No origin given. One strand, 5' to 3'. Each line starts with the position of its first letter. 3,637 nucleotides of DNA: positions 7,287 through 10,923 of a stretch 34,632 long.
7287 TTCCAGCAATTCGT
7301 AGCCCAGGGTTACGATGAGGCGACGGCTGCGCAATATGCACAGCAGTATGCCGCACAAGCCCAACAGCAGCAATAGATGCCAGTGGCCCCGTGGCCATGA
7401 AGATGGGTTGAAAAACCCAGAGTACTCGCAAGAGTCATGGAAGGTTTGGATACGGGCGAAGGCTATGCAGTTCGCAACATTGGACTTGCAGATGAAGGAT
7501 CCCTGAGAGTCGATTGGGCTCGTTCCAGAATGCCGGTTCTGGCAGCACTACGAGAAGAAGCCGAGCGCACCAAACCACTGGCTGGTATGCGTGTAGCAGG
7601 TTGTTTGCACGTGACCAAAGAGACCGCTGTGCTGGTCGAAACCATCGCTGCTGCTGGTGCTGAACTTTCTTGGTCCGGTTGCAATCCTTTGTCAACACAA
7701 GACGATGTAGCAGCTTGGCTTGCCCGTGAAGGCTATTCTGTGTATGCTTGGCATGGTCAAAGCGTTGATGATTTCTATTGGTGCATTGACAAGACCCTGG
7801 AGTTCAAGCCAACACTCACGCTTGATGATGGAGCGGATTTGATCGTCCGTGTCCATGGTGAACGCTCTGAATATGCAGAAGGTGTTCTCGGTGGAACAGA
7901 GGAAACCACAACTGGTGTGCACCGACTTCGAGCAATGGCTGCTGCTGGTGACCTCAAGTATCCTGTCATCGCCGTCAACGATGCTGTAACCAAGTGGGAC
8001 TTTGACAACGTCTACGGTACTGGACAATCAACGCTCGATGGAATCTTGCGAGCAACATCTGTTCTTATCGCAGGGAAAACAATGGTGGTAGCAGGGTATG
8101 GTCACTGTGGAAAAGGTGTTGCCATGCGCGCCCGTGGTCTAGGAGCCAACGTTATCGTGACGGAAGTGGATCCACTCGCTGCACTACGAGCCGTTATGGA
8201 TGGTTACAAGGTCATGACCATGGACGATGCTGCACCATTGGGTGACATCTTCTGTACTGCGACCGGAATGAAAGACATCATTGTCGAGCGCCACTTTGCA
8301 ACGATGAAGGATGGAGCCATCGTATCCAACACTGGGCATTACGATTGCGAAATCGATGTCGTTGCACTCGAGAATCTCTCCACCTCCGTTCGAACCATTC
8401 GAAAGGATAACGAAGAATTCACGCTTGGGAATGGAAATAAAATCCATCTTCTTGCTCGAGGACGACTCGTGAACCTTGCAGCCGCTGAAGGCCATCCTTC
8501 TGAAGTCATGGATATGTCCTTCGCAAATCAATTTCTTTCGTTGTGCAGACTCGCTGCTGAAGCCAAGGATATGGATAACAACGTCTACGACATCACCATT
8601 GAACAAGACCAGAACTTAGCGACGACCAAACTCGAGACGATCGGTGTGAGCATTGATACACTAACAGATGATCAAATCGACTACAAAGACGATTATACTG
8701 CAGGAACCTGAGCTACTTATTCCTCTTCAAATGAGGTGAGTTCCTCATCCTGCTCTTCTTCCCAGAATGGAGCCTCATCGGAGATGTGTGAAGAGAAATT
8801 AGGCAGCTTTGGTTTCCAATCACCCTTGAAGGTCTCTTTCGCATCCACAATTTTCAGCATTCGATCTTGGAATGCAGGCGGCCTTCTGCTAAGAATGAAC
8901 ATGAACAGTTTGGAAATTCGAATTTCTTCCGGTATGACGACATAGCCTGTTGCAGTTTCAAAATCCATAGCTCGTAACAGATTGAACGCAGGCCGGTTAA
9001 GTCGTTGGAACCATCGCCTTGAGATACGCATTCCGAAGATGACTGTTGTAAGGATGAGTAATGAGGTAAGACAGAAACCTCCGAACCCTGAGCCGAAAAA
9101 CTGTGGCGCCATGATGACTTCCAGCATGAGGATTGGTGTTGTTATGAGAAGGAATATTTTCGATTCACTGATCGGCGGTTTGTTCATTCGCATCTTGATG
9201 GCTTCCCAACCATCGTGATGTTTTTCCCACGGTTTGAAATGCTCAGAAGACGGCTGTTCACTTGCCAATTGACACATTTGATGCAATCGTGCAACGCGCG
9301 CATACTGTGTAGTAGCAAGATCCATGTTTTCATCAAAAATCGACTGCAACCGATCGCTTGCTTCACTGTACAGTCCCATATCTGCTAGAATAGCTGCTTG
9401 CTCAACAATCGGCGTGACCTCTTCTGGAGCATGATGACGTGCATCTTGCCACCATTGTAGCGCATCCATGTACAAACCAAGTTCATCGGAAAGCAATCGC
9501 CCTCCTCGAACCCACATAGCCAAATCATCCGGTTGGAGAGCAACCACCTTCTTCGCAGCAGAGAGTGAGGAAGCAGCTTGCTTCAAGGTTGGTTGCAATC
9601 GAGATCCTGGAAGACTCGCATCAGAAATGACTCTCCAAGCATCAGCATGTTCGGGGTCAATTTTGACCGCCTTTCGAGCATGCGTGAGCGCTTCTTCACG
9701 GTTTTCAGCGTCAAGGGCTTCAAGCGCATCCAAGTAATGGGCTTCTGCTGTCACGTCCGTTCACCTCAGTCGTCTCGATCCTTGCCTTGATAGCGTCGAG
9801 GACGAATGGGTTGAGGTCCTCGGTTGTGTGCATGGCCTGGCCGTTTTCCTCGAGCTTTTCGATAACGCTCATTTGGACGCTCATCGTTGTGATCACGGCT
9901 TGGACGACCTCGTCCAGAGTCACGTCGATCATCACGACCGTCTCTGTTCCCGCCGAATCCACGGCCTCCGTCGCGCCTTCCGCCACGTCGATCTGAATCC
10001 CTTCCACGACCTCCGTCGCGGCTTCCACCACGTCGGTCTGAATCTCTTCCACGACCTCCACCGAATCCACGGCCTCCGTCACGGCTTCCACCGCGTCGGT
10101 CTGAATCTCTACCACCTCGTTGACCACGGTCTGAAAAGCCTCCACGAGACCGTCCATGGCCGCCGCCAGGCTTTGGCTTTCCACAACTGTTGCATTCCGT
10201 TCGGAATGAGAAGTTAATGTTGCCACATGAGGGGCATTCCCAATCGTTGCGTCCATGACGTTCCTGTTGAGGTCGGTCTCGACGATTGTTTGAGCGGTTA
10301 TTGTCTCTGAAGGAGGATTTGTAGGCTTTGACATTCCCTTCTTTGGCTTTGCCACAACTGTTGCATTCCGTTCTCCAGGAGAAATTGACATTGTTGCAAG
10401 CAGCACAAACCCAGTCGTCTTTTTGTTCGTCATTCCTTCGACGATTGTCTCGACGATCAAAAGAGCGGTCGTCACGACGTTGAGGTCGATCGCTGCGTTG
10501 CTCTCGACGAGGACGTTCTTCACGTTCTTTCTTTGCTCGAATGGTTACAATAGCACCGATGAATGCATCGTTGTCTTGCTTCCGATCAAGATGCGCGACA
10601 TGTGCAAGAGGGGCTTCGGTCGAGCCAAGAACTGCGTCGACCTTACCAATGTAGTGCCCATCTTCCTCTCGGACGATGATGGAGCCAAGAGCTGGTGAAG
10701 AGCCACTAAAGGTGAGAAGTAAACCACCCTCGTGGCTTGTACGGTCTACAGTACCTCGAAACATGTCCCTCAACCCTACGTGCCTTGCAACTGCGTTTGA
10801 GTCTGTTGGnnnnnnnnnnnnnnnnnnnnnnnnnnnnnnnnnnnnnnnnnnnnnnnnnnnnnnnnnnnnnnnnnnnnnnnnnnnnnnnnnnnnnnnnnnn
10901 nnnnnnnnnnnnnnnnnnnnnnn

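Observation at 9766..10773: Archaeal Gar1 core fused to two RanBP2-type zinc fingers and an RGG/GAR repeat tail (eukaryote-like RNA-binding architecture)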

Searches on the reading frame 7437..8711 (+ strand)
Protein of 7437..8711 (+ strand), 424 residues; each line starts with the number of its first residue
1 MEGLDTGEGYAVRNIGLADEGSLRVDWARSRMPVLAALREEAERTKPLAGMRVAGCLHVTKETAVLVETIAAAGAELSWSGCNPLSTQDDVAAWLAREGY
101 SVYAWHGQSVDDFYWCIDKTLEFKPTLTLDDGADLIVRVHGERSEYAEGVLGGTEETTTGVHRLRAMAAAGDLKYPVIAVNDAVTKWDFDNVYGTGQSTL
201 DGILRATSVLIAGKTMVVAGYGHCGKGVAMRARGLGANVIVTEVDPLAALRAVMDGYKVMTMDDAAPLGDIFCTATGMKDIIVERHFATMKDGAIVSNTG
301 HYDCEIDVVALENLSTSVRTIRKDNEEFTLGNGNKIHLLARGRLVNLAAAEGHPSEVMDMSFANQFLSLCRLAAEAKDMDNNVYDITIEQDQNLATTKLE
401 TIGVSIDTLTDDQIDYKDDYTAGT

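Call 8: search_protein_families(library=pfam, proteins=[window:7437-8711:+], max_evalue=0.001)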
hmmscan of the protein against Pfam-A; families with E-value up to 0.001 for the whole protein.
window:7437-8711:+ (424 aa): 4 families
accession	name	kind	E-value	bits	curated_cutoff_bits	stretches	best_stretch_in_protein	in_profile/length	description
PF05221.23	AdoHcyase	-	1.2e-70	238.5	25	2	10-141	2-138/299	S-adenosyl-L-homocysteine hydrolase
PF00670.27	AdoHcyase_NAD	-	1.4e-57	194.8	27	1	191-351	1-161/162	S-adenosyl-L-homocysteine hydrolase, NAD binding domain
PF02826.25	2-Hacid_dh_C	-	6.8e-10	39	25.1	1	209-300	32-127/178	D-isomer specific 2-hydroxyacid dehydrogenase, NAD binding domain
PF07991.19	KARI_N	-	2.7e-05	24.3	20.6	1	211-275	2-67/165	Acetohydroxy acid isomeroreductase, NADPH-binding domain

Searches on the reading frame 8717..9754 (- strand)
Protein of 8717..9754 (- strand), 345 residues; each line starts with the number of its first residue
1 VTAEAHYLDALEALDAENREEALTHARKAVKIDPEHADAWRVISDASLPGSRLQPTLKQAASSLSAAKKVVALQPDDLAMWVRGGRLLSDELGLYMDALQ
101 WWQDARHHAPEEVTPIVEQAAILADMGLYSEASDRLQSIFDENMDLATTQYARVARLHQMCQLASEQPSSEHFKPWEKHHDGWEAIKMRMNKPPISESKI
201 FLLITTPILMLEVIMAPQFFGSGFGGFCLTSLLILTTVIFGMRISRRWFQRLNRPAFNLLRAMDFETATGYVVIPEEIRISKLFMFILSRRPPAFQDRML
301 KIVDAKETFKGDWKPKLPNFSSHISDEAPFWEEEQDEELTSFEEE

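Call 8: search_protein_families(library=pfam, proteins=[window:8717-9754:-], max_evalue=0.001)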
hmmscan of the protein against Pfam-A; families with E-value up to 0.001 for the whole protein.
window:8717-9754:- (345 aa): 0 families

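Call 70: search_protein_families(library=pfam, proteins=[window:8717-9754:-], max_evalue=1)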
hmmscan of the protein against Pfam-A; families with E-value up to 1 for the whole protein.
window:8717-9754:- (345 aa): 10 families
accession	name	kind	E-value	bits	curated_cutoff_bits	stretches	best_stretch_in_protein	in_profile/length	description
PF13428.12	TPR_14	-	0.0028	18.6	23.5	1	14-41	12-39/44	Tetratricopeptide repeat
PF13432.12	TPR_16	-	0.0091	16.9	32.7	1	10-47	4-41/65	Tetratricopeptide repeat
PF13431.12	TPR_17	-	0.0094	16.6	24.4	0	27-40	3-16/34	Tetratricopeptide repeat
PF14559.12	TPR_19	-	0.0098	16.6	25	1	13-41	1-29/68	Tetratricopeptide repeat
PF00515.34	TPR_1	-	0.012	15.9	27.8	1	3-36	1-34/34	Tetratricopeptide repeat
PF21545.3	T7SS_EccA1_N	-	0.022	14.5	27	1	11-155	12-140/272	T7SS, ESX-1 secretion system protein EccA1, N-terminal domain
PF07719.23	TPR_2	-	0.06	14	27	1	3-36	1-34/34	Tetratricopeptide repeat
PF14938.12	SNAP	-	0.099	12.5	25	0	94-165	137-209/282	Soluble NSF attachment protein, SNAP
PF13414.12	TPR_11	-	0.12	12.6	26.8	1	20-40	11-31/42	TPR repeat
PF13181.12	TPR_8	-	0.81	10.5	25.7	0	4-36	2-34/34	Tetratricopeptide repeat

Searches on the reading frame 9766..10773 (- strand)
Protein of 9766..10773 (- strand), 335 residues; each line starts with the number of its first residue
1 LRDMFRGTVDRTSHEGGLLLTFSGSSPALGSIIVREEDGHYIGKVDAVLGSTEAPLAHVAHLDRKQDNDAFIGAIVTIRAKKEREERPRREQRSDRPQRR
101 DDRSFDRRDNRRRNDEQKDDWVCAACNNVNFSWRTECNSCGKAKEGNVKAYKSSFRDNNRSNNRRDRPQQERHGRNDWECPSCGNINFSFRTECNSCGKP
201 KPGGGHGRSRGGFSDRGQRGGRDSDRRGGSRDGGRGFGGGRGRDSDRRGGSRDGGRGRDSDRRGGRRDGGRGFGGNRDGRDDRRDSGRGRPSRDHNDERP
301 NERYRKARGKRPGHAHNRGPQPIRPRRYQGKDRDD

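Call 4: search_protein_families(library=pfam, proteins=[window:9766-10773:-], max_evalue=1)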
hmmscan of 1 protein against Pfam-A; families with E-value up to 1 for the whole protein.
window:9766-10773:- (335 aa): 4 families
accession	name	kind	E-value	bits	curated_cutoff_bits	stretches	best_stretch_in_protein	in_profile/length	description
PF00641.23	Zn_ribbon_RanBP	-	3.5e-14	52.2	27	2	177-203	4-30/30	Zn-finger in Ran binding protein and others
PF04410.20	Gar1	-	0.025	14.8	29.3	1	26-63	27-63/92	Gar1/Naf1 RNA binding region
PF03854.20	zf-P11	-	0.12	12.5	25.6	0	177-202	21-46/50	P-11 zinc finger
PF18912.6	DZR_2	-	0.25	11.6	27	0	117-145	18-47/56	Double zinc ribbon domain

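Call 5: search_protein_families(library=ncbifam, proteins=[window:9766-10773:-], max_evalue=1)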
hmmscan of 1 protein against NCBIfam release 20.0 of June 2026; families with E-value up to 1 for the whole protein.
window:9766-10773:- (335 aa): 6 families
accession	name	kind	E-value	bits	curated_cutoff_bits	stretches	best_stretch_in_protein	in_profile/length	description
NF009629.0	PRK13149.1-5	equivalog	0.00014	21.8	132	1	15-100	12-94/97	H/ACA RNA-protein complex component Gar1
NF009631.0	PRK13149.2-2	equivalog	0.0095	16.2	139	1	17-62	14-58/95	H/ACA RNA-protein complex component Gar1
NF049953.1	ribbon_DG_selen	exception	0.012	15.5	130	1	109-141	136-168/172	zinc ribbon-containing (seleno)protein DG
TIGR04402.2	mob_CxxC_CxxC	subfamily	0.16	12.2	70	0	98-142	131-179/180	mobilome CxxCx(11)CxxC protein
NF033884.1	conj_TraO_IncI1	equivalog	0.35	10.1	225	1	65-171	66-175/381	conjugal transfer protein TraO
NF045768.1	RubredRD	equivalog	0.81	9.8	90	0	176-185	35-44/54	rubredoxin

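Call 49: predict_structure(alignment_id=A2)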
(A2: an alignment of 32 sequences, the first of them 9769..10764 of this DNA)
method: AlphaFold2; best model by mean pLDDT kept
length: 332 residues; sequences in the alignment: 32
mean_pLDDT: 60.0   pTM: 0.31
mean pLDDT of the five models: 60.0, 59.7, 59.3, 57.8, 54.5
residues with pLDDT >= 90: 61; 70-90: 76; 50-70: 24; < 50: 171
segments of 3 or more residues with pLDDT < 50: 85-114, 149-171, 202-306, 323-332
pLDDT, mean of each block of 10 residues (from residue 1): 90 91 88 91 89 90 86 84 47 37 33 65 87 88 65 34 36 82 90 89 38 35 36 35 42 36 37 36 38 37 48 60 44 40
secondary structure, 60 per line:
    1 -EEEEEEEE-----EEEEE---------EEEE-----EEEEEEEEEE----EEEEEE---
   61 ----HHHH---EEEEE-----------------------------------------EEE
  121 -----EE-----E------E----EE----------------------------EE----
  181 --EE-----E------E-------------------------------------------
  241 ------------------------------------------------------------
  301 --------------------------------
elements in order: E2-9 E15-19 E29-32 E38-47 E52-57 H65-68 E72-76 E118-120

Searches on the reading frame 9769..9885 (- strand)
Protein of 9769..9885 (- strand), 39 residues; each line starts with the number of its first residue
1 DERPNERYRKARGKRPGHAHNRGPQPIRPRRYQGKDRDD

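Call 64: search_solved_structures(query=window:9769-9885:-, max_evalue=10, show_alignments=3)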
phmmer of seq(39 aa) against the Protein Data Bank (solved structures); distinct sequences matched with E-value up to 10: 0.

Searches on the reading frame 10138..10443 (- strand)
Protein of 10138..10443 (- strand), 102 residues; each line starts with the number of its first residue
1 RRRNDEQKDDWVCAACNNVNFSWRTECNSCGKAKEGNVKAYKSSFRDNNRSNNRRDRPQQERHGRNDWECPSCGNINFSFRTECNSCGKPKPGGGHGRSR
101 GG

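Call 13: search_solved_structures(query=window:10138-10443:-, max_evalue=0.01, show_alignments=4)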
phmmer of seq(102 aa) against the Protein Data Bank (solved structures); distinct sequences matched with E-value up to 0.01: 7.
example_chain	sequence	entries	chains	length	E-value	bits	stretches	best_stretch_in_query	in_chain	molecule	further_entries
6g99_B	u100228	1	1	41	2.8e-07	34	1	62-94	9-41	RNA-binding protein FUS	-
2k1p_A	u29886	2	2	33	1e-06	32.1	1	65-91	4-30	Zinc finger Ran-binding domain-containing protein 2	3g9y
1n0z_A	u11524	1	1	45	5.9e-06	29.7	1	64-94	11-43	ZNF265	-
5yvh_B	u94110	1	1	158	0.00023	24.6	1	65-98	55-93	RNA-binding protein FUS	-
2mxv_A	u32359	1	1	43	0.0013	22.1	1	66-92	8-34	RNA-binding protein 10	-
7vop_V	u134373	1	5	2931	0.0083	19.5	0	7-92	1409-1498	Nup358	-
6lk8_S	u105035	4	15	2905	0.0085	19.5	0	7-92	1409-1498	Nup358 complex, clamps | Nup358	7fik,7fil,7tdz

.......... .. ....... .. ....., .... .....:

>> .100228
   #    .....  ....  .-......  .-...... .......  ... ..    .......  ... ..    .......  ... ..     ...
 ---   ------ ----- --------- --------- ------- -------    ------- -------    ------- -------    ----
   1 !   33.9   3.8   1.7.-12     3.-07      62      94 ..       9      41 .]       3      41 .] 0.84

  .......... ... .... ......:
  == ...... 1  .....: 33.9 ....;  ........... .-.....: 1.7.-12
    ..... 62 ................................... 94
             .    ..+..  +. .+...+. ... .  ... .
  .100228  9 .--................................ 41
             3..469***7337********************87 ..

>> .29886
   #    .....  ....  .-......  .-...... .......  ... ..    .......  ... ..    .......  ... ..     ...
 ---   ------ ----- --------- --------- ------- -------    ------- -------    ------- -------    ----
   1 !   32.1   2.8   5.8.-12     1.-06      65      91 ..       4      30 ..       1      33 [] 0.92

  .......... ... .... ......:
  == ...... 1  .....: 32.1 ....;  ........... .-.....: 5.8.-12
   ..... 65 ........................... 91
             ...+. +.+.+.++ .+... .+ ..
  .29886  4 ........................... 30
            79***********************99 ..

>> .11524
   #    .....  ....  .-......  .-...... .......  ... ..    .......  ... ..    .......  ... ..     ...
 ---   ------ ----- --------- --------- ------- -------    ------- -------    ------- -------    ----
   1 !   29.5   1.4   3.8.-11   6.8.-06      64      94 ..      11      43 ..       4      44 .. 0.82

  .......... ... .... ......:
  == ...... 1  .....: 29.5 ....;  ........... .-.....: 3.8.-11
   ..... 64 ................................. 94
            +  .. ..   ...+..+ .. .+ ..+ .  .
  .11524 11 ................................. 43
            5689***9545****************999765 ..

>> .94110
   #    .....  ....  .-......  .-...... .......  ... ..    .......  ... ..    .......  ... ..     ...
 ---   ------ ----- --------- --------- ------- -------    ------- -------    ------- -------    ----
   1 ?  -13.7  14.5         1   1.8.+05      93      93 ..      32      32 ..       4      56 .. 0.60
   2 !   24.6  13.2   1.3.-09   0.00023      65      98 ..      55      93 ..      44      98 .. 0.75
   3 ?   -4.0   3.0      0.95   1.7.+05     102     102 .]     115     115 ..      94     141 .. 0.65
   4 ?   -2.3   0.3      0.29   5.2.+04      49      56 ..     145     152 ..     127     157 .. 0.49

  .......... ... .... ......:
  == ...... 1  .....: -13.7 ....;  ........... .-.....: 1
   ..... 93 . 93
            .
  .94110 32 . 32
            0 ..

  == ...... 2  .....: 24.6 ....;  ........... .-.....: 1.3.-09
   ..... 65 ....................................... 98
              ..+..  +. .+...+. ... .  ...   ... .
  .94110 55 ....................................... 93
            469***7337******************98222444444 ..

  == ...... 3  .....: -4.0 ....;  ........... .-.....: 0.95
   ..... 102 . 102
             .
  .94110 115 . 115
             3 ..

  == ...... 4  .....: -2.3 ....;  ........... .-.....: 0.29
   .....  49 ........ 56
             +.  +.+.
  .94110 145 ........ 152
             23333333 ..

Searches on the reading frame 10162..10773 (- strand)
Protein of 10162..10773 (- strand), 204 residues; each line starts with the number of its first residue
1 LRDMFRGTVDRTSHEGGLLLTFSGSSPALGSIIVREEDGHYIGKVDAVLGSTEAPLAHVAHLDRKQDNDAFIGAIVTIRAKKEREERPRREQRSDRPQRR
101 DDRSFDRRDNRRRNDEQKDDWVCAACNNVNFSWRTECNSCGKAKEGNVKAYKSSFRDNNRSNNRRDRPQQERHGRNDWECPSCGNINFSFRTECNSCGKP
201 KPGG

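Call 7: find_homologous_proteins(query=window:10162-10773:-, max_evalue=0.001)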
Query seq(204 aa) (204 aa): 245 proteins with E <= 0.001 among 472 candidates; the best 120 are listed.
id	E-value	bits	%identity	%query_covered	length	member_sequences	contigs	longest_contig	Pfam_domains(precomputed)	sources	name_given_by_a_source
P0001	2.5e-130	450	98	99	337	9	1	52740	PF00641.24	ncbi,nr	ncbi:MAG: hypothetical protein CMB71_01605 [Euryarchaeota archaeon]|nr:hypothetical protein [Euryarc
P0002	2.1e-122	424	94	97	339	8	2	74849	PF00641.24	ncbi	ncbi:MAG: zinc finger Ran-binding domain-containing protein [Candidatus Poseidoniaceae archaeon]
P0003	7.6e-122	422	93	97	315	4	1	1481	PF00641.24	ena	-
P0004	3.5e-121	420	92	99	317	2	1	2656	PF00641.24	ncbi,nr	ncbi:MAG: zinc finger Ran-binding domain-containing protein [Candidatus Thermoplasmatota archaeon]|n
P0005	1.7e-120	418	93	99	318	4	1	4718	PF00641.24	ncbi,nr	ncbi:MAG: zinc finger Ran-binding domain-containing protein [Candidatus Thermoplasmatota archaeon]|n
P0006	1.2e-117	409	88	97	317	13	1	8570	PF00641.24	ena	-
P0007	1.6e-116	405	85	96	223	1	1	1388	PF00641.24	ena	-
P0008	8.1e-115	399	83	100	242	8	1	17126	PF00641.24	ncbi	ncbi:MAG TPA: hypothetical protein D7I00_03770, partial [Candidatus Poseidoniales archaeon]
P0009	1.0e-114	399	93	93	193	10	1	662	PF00641.24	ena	-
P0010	8.0e-113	393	83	97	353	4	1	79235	PF00641.24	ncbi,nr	ncbi:MAG: hypothetical protein CMA41_02315 [Euryarchaeota archaeon]|nr:hypothetical protein [Euryarc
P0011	4.7e-112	390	82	95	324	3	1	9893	PF00641.24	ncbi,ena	-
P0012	9.0e-110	383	82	95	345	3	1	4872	PF00641.24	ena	-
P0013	1.2e-109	383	82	95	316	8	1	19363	PF00641.24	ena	-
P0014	2.9e-109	381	81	95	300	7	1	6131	PF00641.24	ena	-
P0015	4.9e-109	381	78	98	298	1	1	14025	PF00641.24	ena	-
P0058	2.0e-49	186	47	99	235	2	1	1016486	PF00641.24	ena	-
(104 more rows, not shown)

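Call 72: find_encoding_contigs(protein=P0058, flank=10000, max_places=2)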
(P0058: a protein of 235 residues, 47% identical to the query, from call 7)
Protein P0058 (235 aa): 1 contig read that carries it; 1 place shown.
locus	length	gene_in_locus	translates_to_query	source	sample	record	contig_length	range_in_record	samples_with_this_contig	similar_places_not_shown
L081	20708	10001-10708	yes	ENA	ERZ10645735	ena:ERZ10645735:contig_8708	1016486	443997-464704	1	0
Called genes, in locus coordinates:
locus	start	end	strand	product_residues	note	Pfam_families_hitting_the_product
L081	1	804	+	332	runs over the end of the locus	PF01210:NAD_Gly3P_dh_N, PF03446:NAD_binding_2 (weak), PF03807:F420_oxidored, PF07479:NAD_Gly3P_dh_C, PF20618:GPD_NAD_C_bact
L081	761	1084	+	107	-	-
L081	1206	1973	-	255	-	PF00528:BPD_transp_1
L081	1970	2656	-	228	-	PF00005:ABC_tran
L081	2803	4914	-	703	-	PF12974:Phosphonate-bd, PF00405:Transferrin, PF12974:Phosphonate-bd, PF00405:Transferrin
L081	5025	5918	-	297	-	-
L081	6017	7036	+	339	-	PF00005:ABC_tran, PF13304:AAA_21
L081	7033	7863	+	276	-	PF12679:ABC2_membrane_2, PF12698:ABC2_membrane_3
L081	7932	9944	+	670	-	-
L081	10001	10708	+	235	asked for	PF00641:Zn_ribbon_RanBP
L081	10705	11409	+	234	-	-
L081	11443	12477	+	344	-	-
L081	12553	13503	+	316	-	PF13409:GST_N_2, PF00043:GST_C, PF14497:GST_C_3 (weak), PF13410:GST_C_2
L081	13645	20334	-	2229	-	PF13517:FG-GAP_3 (faint)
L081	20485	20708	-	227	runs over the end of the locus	-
